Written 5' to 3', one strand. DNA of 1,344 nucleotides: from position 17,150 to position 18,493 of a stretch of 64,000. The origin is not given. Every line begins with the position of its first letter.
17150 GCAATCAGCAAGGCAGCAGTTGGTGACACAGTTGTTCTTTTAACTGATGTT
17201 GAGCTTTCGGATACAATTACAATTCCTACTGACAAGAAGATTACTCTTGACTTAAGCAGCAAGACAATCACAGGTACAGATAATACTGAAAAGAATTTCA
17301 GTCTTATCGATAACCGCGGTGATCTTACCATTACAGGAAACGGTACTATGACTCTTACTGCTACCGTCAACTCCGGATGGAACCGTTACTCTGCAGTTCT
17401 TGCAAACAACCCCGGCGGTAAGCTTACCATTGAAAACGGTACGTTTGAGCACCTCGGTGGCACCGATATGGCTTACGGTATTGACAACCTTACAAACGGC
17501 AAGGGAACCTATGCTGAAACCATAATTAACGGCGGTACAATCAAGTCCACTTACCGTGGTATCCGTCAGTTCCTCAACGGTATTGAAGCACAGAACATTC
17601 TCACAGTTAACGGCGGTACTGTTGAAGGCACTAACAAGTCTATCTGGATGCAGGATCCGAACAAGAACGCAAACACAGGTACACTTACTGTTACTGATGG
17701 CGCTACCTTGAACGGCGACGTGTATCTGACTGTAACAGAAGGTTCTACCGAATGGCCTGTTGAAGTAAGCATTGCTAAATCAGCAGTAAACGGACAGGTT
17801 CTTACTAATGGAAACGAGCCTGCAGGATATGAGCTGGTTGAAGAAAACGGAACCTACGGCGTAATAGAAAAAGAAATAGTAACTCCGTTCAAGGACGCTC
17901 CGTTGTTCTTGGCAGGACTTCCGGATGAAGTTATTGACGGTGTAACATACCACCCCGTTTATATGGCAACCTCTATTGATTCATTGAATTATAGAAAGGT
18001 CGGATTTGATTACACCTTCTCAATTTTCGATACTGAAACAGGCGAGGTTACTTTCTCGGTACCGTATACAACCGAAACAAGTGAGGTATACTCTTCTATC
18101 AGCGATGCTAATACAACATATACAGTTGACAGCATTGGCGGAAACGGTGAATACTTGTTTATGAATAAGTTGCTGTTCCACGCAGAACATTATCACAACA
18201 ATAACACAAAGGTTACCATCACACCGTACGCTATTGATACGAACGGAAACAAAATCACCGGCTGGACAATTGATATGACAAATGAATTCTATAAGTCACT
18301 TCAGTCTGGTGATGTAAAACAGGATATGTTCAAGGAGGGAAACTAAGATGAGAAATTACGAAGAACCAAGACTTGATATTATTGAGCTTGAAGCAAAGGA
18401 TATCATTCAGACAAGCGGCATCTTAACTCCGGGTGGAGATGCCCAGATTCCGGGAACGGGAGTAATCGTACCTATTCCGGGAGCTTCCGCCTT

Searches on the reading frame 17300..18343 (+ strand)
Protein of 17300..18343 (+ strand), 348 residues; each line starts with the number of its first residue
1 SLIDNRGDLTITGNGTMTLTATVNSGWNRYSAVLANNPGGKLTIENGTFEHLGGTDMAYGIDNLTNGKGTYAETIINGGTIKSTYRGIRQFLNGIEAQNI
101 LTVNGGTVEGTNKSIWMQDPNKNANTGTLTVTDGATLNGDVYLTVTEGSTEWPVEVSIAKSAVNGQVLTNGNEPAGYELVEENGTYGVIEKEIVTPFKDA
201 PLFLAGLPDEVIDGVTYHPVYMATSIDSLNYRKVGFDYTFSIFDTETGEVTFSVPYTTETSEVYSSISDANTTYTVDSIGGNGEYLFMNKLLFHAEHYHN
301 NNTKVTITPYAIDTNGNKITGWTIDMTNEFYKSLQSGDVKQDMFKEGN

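Call 60: search_solved_structures(query=window:17300-18343:+, max_evalue=1)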
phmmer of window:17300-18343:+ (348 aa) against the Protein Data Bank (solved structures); distinct sequences matched with E-value up to 1: 2.
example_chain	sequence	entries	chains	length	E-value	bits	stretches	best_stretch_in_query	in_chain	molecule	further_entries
4r0m_B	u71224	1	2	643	0.55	12.4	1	105-259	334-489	McyG protein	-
4a5o_A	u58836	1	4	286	0.77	12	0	37-154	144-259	BIFUNCTIONAL PROTEIN FOLD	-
